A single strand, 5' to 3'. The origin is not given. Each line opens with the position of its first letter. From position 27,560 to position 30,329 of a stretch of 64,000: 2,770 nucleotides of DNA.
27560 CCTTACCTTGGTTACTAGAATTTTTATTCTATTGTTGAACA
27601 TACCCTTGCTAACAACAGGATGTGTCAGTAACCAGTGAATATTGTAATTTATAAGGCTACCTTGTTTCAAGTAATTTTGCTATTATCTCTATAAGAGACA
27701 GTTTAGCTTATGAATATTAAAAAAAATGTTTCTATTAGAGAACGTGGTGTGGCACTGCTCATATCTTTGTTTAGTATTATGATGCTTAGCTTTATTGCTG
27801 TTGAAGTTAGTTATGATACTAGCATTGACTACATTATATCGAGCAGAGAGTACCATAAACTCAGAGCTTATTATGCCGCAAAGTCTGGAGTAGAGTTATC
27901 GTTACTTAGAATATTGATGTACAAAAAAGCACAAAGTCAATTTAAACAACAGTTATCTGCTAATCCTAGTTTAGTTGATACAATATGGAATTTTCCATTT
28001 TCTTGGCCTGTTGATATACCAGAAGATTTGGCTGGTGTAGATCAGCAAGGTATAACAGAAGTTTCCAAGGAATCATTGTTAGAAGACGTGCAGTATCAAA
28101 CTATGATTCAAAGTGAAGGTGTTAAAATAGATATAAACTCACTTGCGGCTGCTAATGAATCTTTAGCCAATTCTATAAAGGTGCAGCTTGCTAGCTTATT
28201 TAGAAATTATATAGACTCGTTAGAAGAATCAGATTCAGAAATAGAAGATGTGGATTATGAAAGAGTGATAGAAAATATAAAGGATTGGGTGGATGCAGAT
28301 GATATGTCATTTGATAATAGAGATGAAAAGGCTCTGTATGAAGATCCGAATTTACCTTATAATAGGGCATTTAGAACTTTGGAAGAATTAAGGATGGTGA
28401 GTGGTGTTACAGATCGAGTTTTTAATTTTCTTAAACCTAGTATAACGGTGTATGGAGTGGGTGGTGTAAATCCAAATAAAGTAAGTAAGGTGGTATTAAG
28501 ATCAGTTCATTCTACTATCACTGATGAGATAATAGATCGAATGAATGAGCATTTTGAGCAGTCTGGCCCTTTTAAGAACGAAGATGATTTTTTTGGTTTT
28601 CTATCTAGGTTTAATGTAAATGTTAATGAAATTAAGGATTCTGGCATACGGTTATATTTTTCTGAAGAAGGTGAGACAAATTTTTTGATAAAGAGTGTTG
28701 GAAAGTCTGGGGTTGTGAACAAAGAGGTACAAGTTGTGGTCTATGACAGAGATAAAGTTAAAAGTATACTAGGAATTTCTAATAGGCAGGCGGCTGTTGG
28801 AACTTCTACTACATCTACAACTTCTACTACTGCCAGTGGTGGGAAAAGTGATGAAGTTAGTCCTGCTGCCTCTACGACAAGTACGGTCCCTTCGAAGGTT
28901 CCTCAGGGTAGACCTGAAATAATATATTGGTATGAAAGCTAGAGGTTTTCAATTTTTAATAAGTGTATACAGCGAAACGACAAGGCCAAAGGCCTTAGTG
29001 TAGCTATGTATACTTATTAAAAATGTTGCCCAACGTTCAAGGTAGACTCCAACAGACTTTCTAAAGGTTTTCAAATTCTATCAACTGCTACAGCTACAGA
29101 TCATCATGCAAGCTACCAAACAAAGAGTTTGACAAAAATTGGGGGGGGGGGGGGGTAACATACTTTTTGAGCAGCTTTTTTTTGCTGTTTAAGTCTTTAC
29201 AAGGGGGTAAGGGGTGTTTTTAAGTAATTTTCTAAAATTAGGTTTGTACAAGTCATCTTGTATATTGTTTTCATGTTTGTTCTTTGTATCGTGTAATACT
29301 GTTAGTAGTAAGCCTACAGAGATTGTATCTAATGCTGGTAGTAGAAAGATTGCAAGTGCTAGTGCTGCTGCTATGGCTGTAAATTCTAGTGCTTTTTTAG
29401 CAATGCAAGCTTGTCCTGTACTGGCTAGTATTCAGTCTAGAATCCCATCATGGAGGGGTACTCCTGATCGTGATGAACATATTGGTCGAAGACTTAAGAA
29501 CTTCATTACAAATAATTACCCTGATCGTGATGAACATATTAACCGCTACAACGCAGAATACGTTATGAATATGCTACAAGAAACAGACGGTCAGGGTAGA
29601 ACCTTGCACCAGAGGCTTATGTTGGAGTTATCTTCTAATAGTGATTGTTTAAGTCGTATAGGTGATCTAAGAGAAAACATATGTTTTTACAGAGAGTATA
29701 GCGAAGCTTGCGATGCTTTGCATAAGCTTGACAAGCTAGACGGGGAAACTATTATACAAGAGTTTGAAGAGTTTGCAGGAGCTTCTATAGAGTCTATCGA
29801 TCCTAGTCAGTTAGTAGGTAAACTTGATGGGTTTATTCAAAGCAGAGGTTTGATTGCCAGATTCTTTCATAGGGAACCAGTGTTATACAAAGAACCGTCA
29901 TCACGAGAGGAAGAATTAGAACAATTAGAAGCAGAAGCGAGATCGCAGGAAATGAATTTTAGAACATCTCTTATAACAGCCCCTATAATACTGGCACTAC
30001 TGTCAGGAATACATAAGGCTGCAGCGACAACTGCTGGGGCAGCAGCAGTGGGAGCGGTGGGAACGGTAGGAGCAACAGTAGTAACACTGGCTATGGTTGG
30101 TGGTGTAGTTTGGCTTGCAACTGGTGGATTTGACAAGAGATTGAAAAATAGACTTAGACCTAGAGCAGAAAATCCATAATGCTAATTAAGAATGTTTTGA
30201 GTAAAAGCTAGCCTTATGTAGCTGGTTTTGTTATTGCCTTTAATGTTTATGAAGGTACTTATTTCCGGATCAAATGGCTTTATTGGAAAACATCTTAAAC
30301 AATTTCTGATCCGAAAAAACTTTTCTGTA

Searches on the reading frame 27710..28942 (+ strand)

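Call 6: search_protein_families(library=pfam, proteins=[window:27710-28942:+], max_evalue=0.01)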
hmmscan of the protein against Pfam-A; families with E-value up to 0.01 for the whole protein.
window:27710-28942:+ (410 aa): 2 families
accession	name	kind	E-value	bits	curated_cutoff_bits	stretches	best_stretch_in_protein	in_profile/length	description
PF21687.3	T2SSK_1st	-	3.9e-10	40.9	26.2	1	140-248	3-105/107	Type II secretion system (T2SS), protein K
PF12836.13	HHH_3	-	0.0031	18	27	0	218-246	37-65/65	Helix-hairpin-helix motif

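Call 7: search_protein_families(library=ncbifam, proteins=[window:27710-28942:+], max_evalue=0.01)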
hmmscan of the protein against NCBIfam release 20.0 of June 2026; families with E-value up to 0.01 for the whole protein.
window:27710-28942:+ (410 aa): 2 families
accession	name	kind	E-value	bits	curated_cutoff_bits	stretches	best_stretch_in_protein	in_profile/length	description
NF037980.1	T2SS_GspK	equivalog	2.3e-20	73.4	130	1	11-296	1-255/307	type II secretion system minor pseudopilin GspK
TIGR01259.1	comE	subfamily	0.00059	19.8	152.35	0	218-247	91-120/120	comEA protein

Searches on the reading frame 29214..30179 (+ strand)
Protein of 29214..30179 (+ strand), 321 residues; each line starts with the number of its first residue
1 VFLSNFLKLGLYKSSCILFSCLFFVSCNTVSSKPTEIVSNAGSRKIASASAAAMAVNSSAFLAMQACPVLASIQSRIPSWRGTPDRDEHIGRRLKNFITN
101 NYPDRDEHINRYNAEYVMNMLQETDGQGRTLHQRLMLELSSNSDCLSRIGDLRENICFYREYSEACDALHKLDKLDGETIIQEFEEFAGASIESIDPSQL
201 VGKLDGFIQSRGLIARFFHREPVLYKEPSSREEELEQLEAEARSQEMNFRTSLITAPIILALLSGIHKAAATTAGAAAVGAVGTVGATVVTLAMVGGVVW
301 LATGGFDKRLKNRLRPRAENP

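Call 6: search_protein_families(library=pfam, proteins=[window:29214-30179:+], max_evalue=0.01)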
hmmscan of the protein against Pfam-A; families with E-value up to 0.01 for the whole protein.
window:29214-30179:+ (321 aa): 0 families

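Call 7: search_protein_families(library=ncbifam, proteins=[window:29214-30179:+], max_evalue=0.01)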
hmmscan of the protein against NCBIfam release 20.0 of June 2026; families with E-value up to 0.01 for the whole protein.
window:29214-30179:+ (321 aa): 0 families
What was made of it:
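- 29214..30179 (+): Gene for a 321-aa lipobox protein. It has a signal peptide and FFVSC, a conserved helical N-domain, a variable C-terminal region with two hydrophobic segments, and a basic tail. No Pfam or NCBIfam match (calls 6, 7).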

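Call 8: find_homologous_proteins(query=window:29214-30179:+)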
Query window:29214-30179:+ (321 aa): 28 proteins with E <= 0.001 among 8000 candidates.
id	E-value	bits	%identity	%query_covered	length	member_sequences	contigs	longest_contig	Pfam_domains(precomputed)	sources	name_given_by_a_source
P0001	6.3e-209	710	100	100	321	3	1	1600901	-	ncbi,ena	-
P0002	5.9e-138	477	69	99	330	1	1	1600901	-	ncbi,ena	-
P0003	1.5e-122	427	69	99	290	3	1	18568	-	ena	-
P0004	1.2e-109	384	63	97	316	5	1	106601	-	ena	-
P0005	1.2e-108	381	62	99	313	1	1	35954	-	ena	-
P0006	2.7e-107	377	80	68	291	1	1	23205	-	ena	-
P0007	1.0e-105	372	62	98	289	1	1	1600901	-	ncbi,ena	-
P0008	1.3e-105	371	62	100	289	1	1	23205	-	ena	-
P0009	3.2e-103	363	83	66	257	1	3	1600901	-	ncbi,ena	-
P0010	1.4e-102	361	59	100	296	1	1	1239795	-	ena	-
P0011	8.2e-101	355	61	100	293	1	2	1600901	-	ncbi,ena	-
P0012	2.9e-100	354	63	99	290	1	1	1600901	-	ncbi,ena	-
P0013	1.8e-95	338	62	98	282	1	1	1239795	-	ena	-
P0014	2.6e-95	337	79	67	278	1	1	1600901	-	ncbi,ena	-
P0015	4.0e-93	330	58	100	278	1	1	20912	-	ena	-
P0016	1.7e-62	230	58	69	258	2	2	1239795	-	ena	-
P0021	2.1e-53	200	43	98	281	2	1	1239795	-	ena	-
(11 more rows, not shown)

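Call 9: find_encoding_contigs(protein=window:29214-30179:+, flank=3000, max_places=10)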
Protein window:29214-30179:+ (321 aa): no gene with exactly this product is on record in the collection.

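Call 10: find_encoding_contigs(protein=P0001, flank=3000, max_places=10)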
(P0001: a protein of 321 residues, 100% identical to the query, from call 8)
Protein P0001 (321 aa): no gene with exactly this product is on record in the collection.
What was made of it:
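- Tried and rejected: Exact look-up of the window's own protein in the contig index failed (calls 9, 10).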

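Call 11: list_cluster_members(proteins=[P0001, P0002, P0010, P0004])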
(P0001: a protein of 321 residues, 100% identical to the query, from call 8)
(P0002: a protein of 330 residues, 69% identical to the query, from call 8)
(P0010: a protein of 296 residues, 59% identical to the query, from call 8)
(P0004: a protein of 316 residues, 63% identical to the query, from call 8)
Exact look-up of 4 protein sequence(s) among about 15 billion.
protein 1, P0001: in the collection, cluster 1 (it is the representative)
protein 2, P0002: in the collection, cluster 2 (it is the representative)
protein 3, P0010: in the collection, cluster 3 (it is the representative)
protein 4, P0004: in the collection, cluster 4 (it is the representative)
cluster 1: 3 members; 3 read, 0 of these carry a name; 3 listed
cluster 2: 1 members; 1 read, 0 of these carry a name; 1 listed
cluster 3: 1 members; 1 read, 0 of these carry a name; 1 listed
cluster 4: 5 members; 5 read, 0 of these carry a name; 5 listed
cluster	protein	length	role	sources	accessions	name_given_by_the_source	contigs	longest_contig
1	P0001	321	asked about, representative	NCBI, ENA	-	-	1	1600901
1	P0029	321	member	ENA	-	-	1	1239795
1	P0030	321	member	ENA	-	-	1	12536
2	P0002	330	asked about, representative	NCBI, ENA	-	-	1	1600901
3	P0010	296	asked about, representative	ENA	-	-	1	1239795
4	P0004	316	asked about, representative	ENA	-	-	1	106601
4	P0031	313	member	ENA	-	-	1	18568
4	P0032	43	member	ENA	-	-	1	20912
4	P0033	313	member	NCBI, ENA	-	-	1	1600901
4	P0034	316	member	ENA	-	-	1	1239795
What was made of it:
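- On Vlp-like combinatorial lipoprotein system: About 13 family members lie on the 1.6 Mb genome (calls 8, 11).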

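Call 12: find_encoding_contigs(protein=P0029, flank=3000, max_places=10)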
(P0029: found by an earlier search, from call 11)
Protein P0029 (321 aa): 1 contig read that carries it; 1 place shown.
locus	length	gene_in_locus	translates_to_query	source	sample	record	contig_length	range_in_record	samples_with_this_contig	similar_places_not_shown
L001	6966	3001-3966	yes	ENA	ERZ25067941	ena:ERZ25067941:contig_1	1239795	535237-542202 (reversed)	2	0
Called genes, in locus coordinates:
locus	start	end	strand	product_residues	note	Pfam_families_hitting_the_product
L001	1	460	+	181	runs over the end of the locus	PF03602:Cons_hypoth95, PF02005:TRM, PF02475:TRM5-TYW2_MTfase, PF05175:MTS, PF06325:PrmA, PF13847:Methyltransf_31, PF09445:Methyltransf_15, PF13649:Methyltransf_25 (weak), +1 more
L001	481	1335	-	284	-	-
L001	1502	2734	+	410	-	PF21687:T2SSK_1st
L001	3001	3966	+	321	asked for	-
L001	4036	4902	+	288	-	PF01370:Epimerase, PF16363:GDP_Man_Dehyd (faint), PF08338:DUF1731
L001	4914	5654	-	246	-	-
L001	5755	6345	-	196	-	-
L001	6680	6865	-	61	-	-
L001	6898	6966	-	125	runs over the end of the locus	-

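Call 13: find_encoding_contigs(protein=P0030, flank=3000, max_places=10)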
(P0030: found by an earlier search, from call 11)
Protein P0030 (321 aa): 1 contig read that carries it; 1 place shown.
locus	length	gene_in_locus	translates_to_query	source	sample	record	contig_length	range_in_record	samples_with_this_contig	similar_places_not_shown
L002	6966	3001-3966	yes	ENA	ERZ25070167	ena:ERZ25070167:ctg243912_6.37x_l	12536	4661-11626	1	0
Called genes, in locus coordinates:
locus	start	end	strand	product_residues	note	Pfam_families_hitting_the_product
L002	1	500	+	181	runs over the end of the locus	PF03602:Cons_hypoth95, PF02005:TRM (weak), PF02475:TRM5-TYW2_MTfase, PF05175:MTS, PF06325:PrmA, PF13847:Methyltransf_31, PF09445:Methyltransf_15, PF13649:Methyltransf_25 (weak), +1 more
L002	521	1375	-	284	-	-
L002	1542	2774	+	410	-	PF21687:T2SSK_1st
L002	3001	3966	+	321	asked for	-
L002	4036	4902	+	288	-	PF01370:Epimerase, PF16363:GDP_Man_Dehyd (faint), PF08338:DUF1731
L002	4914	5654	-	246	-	-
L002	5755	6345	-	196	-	-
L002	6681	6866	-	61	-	-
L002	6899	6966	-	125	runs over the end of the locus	-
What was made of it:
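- Tried and rejected: The orthologs were reached through cluster members instead (calls 11-13).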

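Call 17: find_related_loci(query=A2, collection=genome_contigs, flank=1500)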
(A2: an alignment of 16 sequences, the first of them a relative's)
Query A2 (321 aa) in genome_contigs; peptide patterns used: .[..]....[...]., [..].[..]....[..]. (x = any residue, [..] = any of these).
98 stretches matched a pattern, but none encodes a relative of the query by tblastn (E <= 1e-3).
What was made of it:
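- Tried and rejected: Family search in GTDB species representatives with the family alignment found nothing (call 17).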

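Call 23: find_encoding_contigs(protein=P0010, flank=10000, max_places=4)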
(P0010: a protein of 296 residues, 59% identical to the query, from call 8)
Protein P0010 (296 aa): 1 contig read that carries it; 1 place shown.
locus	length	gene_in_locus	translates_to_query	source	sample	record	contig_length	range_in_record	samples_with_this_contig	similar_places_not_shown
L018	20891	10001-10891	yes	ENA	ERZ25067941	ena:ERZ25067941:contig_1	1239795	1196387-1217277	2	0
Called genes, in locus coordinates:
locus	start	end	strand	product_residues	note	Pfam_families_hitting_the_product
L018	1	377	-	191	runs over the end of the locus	PF01930:Cas_Cas4, PF12705:PDDEXK_1 (weak)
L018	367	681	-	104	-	PF09827:CRISPR_Cas2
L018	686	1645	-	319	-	PF01867:Cas_Cas1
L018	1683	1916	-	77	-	-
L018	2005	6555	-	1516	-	PF21069:Csx12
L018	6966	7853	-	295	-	PF13635:DUF4143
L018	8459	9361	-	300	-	-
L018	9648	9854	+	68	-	-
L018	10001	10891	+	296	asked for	-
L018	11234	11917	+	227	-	PF25783:BigA_beta (faint)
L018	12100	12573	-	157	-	PF20472:PDDEXK_11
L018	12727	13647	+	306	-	PF02086:MethyltransfD12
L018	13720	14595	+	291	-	-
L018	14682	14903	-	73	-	-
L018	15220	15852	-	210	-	-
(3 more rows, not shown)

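Call 24: find_encoding_contigs(protein=P0013, flank=10000, max_places=4)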
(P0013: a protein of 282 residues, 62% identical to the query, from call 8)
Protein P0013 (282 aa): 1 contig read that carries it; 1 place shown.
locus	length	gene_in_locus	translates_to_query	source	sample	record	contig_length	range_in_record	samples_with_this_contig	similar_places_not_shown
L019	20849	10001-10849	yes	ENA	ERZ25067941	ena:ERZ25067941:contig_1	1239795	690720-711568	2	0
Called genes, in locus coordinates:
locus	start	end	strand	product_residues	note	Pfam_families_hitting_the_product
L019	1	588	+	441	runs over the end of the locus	-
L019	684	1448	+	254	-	PF01012:ETF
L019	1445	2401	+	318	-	PF01012:ETF, PF00766:ETF_alpha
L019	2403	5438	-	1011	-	-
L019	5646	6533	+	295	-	PF16881:LIAS_N (weak), PF04055:Radical_SAM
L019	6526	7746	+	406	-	PF00364:Biotin_lipoyl, PF25917:BSH_RND (faint), PF25997:BSH_YhbJ (weak), PF02817:E3_binding, PF00198:2-oxoacid_dh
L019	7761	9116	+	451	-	PF00890:FAD_binding_2 (weak), PF01134:GIDA, PF07992:Pyr_redox_2, PF12831:FAD_oxidored (weak), PF13450:NAD_binding_8 (weak), PF13738:Pyr_redox_3, PF00070:Pyr_redox, PF02852:Pyr_redox_dim, +2 more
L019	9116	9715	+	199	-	PF21948:LplA-B_cat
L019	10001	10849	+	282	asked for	-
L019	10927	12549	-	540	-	PF00749:tRNA-synt_1c, PF03950:tRNA-synt_1c_C, PF20974:tRNA-synt_1c_C2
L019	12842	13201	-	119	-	PF02021:UPF0102 (weak)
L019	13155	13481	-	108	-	PF01351:RNase_HII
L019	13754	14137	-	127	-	PF01245:Ribosomal_L19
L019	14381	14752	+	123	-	PF00507:Oxidored_q4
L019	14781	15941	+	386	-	PF00146:NADHdh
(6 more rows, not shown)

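Call 34: find_encoding_contigs(protein=P0016, flank=10000, max_places=4)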
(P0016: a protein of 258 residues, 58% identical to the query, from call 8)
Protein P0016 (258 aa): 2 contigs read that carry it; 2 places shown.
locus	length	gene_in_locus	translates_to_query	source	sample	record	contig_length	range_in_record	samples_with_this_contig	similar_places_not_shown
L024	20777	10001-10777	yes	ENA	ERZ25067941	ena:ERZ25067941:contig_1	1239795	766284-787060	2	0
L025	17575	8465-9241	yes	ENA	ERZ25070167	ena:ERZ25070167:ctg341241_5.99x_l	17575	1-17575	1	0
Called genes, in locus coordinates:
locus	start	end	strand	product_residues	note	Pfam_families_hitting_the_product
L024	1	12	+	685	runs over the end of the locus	PF16697:Yop-YscD_cpl (weak), PF00498:FHA, PF16697:Yop-YscD_cpl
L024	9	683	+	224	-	-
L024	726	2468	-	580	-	PF00884:Sulfatase, PF01663:Phosphodiest (weak)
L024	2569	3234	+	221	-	PF01618:MotA_ExbB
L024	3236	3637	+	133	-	PF02472:ExbD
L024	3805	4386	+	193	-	PF16036:Chalcone_3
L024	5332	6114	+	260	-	-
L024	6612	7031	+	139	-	-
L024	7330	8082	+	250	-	-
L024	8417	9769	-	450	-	PF05221:AdoHcyase, PF00670:AdoHcyase_NAD, PF02826:2-Hacid_dh_C, PF07991:KARI_N (faint)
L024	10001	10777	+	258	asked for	-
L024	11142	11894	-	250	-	PF00557:Peptidase_M24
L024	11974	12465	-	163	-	PF02201:SWIB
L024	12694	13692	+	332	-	PF00762:Ferrochelatase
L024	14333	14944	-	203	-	-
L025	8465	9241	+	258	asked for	-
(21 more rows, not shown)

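Call 37: find_encoding_contigs(protein=P0004, flank=10000, max_places=4)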
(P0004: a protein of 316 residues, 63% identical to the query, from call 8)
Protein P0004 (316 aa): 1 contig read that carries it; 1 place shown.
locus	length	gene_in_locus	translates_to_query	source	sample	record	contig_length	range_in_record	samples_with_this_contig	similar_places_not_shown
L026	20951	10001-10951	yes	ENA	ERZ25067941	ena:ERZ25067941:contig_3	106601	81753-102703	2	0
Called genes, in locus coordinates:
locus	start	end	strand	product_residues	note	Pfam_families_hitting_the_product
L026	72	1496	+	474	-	PF13175:AAA_15, PF13476:AAA_23, PF13304:AAA_21 (faint)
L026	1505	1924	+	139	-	PF01850:PIN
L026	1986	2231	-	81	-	PF13103:TonB_2, PF03544:TonB_C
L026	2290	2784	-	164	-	-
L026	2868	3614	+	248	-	PF13672:PP2C_2, PF00481:PP2C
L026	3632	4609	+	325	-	PF01551:Peptidase_M23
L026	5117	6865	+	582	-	-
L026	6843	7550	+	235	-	-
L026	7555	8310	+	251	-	-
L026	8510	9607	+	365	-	-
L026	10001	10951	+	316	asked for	-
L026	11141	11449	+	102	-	-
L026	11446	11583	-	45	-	-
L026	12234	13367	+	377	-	PF13784:Fic_N, PF02661:Fic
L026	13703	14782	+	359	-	PF13776:DUF4172, PF02661:Fic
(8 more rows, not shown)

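Call 38: find_encoding_contigs(protein=P0005, flank=10000, max_places=4)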
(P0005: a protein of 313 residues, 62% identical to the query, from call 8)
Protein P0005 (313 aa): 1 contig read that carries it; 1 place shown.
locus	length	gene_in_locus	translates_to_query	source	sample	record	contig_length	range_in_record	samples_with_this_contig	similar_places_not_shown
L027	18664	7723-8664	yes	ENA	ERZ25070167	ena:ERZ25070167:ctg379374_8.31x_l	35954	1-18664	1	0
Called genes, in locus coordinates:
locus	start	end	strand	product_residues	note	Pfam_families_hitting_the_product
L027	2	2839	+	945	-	?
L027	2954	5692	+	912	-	-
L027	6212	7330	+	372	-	-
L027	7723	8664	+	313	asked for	-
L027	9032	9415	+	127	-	-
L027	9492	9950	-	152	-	-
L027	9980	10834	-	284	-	-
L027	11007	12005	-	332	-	-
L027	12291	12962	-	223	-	-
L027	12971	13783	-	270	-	-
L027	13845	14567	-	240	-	-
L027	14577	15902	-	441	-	PF12796:Ank_2 (faint), PF00023:Ank (faint)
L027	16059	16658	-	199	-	-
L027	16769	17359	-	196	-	-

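Call 39: find_encoding_contigs(protein=P0008, flank=10000, max_places=4)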
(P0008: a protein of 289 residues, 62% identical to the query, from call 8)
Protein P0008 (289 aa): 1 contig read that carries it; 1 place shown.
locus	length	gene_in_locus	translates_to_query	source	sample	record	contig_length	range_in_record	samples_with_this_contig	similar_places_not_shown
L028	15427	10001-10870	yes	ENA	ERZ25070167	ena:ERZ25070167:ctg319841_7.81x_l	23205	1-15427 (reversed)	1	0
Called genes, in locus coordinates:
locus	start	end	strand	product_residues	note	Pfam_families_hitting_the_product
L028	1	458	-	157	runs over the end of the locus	PF20472:PDDEXK_11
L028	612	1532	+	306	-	PF02086:MethyltransfD12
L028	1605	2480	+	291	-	-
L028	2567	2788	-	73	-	-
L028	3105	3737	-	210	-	-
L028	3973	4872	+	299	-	-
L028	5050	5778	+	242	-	-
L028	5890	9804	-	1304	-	PF13583:Reprolysin_4, PF13688:Reprolysin_5, PF13582:Reprolysin_3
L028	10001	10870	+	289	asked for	-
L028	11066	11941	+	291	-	-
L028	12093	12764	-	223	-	-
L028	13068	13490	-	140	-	-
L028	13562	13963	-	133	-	-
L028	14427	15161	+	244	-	PF13173:AAA_14, PF13635:DUF4143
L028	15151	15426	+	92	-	?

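Call 40: find_encoding_contigs(protein=P0003, flank=10000, max_places=4)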
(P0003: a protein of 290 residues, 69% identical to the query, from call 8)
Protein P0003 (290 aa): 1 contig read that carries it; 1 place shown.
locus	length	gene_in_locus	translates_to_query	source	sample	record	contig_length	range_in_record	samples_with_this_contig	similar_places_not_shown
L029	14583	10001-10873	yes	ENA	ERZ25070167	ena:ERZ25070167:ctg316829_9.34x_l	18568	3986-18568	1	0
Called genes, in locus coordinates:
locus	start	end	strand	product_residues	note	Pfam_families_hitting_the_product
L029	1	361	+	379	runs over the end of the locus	PF13483:Lactamase_B_3, PF12706:Lactamase_B_2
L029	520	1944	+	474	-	-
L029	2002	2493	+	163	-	-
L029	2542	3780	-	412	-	PF00709:Adenylsucc_synt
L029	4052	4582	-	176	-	PF13606:Ank_3 (faint), PF12796:Ank_2, PF13637:Ank_4 (faint), PF13857:Ank_5 (weak), PF00023:Ank (weak)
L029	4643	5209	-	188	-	PF12796:Ank_2 (weak), PF13637:Ank_4 (faint), PF12796:Ank_2, PF13606:Ank_3 (faint), PF12796:Ank_2 (weak), PF13857:Ank_5 (weak), PF00023:Ank (weak)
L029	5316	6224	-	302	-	PF00389:2-Hacid_dh, PF02826:2-Hacid_dh_C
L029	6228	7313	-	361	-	PF00266:Aminotran_5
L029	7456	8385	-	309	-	-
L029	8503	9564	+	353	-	PF06144:DNA_pol3_delta, PF21694:DNA_pol3_delta_C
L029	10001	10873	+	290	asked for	-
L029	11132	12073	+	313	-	-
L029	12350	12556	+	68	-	-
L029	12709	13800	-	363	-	PF00413:Peptidase_M10 (weak)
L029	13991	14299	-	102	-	-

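Call 62: search_solved_structures(query=A2, max_evalue=1)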
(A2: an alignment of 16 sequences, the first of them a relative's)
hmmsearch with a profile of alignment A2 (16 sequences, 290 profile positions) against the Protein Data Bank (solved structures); distinct sequences matched with E-value up to 1: 1.
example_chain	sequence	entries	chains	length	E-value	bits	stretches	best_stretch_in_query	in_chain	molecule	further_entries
4w5w_A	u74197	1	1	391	0.38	13.6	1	144-204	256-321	Ribulose bisphosphate carboxylase/oxygenase activase, chloroplastic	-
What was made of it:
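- On Vlp-like combinatorial lipoprotein system: There is no Pfam or NCBIfam hit (calls 6, 7) and no PDB relative (call 62).
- Tried and rejected: The PDB sequence search gave nothing meaningful (call 62).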

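Call 69: predict_structure(alignment_id=A2)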
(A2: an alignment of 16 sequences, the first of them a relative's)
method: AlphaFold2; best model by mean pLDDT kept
length: 321 residues; sequences in the alignment: 16
mean_pLDDT: 44.9   pTM: 0.34
mean pLDDT of the five models: 44.9, 44.3, 42.8, 41.8, 40.1
residues with pLDDT >= 90: 0; 70-90: 6; 50-70: 116; < 50: 199
segments of 3 or more residues with pLDDT < 50: 1-8, 25-58, 76-115, 160-162, 212-321
pLDDT, mean of each block of 10 residues (from residue 1): 45 57 47 32 31 41 56 50 36 40 36 46 64 62 64 58 52 53 66 59 55 38 36 44 37 43 38 27 27 33 31 32 41
secondary structure, 60 per line:
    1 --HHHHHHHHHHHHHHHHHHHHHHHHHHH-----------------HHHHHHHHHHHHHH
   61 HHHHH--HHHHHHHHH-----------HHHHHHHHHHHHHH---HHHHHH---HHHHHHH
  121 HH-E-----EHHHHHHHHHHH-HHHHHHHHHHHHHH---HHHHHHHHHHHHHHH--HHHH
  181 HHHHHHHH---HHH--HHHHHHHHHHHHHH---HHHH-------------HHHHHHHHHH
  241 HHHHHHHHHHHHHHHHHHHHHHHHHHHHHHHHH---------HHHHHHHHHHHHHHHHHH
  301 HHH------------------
elements in order: H3-29 H47-65 H68-76 H88-101 H105-110 H114-122 H131-141 H143-156 H160-174 H177-188 H197-210 H214-217 H231-273 H283-303
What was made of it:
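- Tried and rejected: The AlphaFold2 model of the protein was poor (mean pLDDT 45, all-helical; call 69), so I ran no fold search.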

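Call 80: search_protein_representatives(alignment_id=A2)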
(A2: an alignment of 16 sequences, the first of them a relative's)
Query: 16 sequences, 290 profile positions. Proteins with E-value up to 0.001 (for the whole library): 14; up to 1e-10: 13; up to 1e-30: 9. The best 14 are listed.
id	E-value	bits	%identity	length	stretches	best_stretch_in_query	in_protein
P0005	1.7e-140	484.2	-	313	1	1-288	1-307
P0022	5.1e-103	361.2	-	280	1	1-254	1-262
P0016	3.9e-98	345.1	-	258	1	1-261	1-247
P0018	9.1e-86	304.5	-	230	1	64-290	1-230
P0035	1.7e-85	303.6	-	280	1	1-251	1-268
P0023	8.2e-80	285.0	-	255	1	1-258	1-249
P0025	6.1e-69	249.3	-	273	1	1-276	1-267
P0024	1.6e-66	241.4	-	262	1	1-200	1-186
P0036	5.0e-46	174.1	-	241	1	16-247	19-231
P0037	2.4e-26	109.5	-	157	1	16-164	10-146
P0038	1.5e-24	103.6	-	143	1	155-288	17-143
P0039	2.3e-16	76.7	-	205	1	6-114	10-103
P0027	5.4e-12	62.4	-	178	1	1-41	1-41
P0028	7.4e-10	55.4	-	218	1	2-40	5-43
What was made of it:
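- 29214..30179 (+): The family has only 14 representatives among 1.84 billion proteins (call 80).
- On Vlp-like combinatorial lipoprotein system: A profile search finds only 14 representatives among 1.84 billion proteins, all in the same small family (call 80).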

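Call 81: find_encoding_contigs(protein=P0021, flank=2500, max_places=4)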
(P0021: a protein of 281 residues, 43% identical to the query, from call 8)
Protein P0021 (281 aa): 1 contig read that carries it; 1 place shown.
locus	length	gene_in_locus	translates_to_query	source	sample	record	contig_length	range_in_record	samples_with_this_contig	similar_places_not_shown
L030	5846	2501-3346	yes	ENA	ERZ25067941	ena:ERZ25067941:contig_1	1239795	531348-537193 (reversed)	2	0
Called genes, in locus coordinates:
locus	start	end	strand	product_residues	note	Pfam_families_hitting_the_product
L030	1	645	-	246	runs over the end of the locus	-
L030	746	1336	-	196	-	-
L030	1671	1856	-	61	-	-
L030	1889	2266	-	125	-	-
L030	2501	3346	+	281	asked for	-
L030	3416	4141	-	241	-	-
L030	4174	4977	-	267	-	-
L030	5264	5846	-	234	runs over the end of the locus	-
